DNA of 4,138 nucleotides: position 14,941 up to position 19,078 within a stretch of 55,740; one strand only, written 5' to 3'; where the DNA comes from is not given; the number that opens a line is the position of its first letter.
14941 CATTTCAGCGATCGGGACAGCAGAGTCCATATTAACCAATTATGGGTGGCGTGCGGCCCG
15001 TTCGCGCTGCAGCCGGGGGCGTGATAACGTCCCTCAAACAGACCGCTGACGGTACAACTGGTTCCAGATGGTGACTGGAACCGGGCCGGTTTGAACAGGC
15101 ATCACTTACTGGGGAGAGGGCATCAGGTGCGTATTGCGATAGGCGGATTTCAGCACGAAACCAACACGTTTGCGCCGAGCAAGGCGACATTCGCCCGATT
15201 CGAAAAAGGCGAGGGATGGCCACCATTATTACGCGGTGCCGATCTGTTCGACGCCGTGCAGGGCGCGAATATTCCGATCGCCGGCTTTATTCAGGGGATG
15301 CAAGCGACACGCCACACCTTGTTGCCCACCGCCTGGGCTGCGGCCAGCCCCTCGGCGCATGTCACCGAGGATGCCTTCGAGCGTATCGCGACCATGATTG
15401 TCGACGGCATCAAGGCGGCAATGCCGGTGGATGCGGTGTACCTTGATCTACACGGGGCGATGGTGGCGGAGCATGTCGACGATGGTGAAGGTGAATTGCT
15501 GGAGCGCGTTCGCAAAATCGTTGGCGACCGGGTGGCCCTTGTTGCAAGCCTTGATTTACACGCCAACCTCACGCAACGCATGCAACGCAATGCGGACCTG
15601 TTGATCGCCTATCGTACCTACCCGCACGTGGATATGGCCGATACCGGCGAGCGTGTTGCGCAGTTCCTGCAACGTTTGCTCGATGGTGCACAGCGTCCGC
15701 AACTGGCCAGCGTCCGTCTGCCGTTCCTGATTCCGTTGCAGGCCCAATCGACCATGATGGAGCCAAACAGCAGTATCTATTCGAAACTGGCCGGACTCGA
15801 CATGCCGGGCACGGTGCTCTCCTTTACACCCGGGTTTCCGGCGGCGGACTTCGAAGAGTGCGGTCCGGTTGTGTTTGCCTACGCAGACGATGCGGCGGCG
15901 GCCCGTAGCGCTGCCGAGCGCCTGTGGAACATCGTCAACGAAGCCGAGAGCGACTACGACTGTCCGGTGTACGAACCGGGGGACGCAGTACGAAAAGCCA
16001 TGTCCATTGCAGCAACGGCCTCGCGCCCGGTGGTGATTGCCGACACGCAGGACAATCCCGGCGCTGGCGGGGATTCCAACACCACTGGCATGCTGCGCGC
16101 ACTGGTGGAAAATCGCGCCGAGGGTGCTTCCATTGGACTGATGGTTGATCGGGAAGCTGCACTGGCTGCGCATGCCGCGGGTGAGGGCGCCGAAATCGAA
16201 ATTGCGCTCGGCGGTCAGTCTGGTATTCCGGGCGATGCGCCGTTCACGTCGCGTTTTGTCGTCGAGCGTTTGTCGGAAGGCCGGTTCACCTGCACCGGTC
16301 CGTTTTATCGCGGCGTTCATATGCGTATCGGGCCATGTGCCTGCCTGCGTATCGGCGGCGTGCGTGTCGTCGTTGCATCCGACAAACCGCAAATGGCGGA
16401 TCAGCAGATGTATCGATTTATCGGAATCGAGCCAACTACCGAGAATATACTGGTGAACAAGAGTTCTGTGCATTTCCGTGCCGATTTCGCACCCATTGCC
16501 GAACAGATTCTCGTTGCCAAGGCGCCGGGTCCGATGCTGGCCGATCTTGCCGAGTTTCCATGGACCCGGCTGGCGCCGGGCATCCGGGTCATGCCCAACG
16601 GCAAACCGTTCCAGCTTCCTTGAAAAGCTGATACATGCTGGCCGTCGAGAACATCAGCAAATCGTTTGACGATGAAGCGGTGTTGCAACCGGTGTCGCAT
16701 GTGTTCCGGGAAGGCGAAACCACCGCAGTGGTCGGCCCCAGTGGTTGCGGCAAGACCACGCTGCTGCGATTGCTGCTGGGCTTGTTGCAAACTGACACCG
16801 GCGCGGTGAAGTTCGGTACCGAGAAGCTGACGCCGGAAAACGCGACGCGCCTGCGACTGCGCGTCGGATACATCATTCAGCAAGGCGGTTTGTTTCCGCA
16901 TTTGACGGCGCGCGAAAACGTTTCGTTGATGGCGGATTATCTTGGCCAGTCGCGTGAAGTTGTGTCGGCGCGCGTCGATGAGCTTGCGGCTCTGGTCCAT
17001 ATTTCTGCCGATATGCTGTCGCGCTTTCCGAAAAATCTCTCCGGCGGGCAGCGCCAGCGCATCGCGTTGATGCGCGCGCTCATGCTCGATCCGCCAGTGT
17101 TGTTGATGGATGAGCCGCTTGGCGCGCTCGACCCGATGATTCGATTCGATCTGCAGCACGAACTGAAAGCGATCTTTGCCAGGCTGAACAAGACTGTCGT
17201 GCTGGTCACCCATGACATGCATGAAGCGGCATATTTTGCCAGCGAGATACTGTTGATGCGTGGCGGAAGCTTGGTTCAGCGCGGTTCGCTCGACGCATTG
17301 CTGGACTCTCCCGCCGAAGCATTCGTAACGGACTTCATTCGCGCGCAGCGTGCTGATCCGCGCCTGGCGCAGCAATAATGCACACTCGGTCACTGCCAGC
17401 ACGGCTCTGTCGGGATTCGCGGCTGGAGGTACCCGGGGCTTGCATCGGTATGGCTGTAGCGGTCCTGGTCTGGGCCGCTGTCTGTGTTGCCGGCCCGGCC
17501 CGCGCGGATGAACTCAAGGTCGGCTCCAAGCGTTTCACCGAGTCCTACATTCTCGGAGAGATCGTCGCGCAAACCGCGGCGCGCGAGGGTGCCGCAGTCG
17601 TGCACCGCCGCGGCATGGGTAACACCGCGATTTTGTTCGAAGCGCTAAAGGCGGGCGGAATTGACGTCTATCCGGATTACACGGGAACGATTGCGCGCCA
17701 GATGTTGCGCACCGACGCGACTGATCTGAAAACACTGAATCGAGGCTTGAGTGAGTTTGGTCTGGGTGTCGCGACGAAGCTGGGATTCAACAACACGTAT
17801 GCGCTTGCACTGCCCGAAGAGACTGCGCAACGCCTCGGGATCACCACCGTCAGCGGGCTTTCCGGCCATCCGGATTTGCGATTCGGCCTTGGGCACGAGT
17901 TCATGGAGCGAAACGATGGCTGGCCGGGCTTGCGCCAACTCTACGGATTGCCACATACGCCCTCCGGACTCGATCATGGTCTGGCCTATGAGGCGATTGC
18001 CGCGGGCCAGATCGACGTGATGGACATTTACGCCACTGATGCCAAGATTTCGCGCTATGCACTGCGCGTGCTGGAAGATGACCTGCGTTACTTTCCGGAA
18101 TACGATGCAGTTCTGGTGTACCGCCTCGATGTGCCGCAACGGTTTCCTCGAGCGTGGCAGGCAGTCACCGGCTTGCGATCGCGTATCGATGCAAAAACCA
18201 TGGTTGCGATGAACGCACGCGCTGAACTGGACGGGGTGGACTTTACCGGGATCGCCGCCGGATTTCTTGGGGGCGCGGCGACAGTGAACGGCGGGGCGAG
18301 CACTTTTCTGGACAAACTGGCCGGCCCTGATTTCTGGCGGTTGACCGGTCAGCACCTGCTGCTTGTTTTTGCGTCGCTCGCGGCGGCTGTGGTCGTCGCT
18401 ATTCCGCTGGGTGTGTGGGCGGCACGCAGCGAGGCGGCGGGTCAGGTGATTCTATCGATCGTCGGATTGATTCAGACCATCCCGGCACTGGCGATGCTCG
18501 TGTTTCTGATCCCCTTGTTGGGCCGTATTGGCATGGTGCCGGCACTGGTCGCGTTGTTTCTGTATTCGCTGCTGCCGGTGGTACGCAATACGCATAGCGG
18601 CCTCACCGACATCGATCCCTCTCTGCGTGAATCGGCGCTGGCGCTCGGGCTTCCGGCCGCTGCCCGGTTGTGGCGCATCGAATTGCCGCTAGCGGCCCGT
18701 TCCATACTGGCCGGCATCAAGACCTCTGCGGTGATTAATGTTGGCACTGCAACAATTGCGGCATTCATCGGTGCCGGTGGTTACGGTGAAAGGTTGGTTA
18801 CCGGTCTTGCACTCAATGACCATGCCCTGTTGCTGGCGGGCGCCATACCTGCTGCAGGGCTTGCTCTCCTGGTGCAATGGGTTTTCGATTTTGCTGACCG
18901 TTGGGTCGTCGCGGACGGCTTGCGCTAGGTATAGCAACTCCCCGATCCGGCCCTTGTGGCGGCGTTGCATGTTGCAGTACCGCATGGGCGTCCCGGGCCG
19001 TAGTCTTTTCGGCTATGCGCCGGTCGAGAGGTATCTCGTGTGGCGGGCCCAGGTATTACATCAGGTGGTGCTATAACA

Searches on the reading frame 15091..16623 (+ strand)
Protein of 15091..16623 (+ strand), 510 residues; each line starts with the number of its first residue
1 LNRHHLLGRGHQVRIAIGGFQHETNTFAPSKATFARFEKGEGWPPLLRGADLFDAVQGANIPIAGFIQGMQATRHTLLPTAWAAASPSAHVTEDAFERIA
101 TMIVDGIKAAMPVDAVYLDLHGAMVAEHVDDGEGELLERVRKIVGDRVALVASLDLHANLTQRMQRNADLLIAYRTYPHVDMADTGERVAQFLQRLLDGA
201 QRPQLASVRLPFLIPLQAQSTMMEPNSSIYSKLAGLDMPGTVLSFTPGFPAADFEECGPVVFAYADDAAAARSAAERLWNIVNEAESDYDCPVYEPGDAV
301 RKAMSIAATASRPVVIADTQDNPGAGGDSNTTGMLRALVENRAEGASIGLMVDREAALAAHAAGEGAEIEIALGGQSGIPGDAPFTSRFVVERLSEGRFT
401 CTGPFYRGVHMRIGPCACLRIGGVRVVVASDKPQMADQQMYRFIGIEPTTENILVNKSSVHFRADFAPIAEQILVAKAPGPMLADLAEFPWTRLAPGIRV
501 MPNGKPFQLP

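Call 56: search_protein_families(library=pfam, proteins=[window:15091-16623:+])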
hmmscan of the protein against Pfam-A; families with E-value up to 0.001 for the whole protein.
window:15091-16623:+ (510 aa): 2 families
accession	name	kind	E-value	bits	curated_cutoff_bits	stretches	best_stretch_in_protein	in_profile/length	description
PF07364.17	DUF1485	-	6.3e-100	334.6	22.8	1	14-304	1-290/290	Metallopeptidase family M81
PF07171.17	MlrC_C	-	6.2e-59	199.6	27.2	1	316-493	1-178/178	MlrC C-terminus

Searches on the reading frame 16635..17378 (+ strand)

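Call 56: search_protein_families(library=pfam, proteins=[window:16635-17378:+])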
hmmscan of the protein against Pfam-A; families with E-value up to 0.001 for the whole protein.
window:16635-17378:+ (247 aa): 6 families
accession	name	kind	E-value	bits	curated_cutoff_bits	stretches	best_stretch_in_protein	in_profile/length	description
PF00005.33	ABC_tran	-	1.4e-34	120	25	1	17-162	1-136/137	ABC transporter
PF13304.12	AAA_21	-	1.8e-07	31.9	27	0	30-55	2-27/304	AAA domain, putative AbiEii toxin, Type IV TA system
PF13191.12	AAA_16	-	3.4e-06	28.1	32.6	1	28-200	25-146/167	AAA ATPase domain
PF13401.12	AAA_22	-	4.8e-06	27.3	27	1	30-131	8-104/130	AAA domain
PF03193.22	RsgA_GTPase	-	3.9e-05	24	30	1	12-59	92-138/174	RsgA GTPase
PF02463.25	SMC_N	-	0.00026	20.9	40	0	9-199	11-205/220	RecF/RecN/SMC N terminal domain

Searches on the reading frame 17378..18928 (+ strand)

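Call 56: search_protein_families(library=pfam, proteins=[window:17378-18928:+])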
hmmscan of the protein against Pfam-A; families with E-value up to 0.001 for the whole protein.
window:17378-18928:+ (516 aa): 2 families
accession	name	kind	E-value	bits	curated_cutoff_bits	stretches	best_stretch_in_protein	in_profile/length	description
PF04069.17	OpuAC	-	9.3e-54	183.2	21.2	1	45-297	2-255/257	Substrate binding domain of ABC-type glycine betaine transport system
PF00528.27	BPD_transp_1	-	6.7e-21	75.3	26.4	1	341-510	1-182/184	Binding-protein-dependent transport system inner membrane component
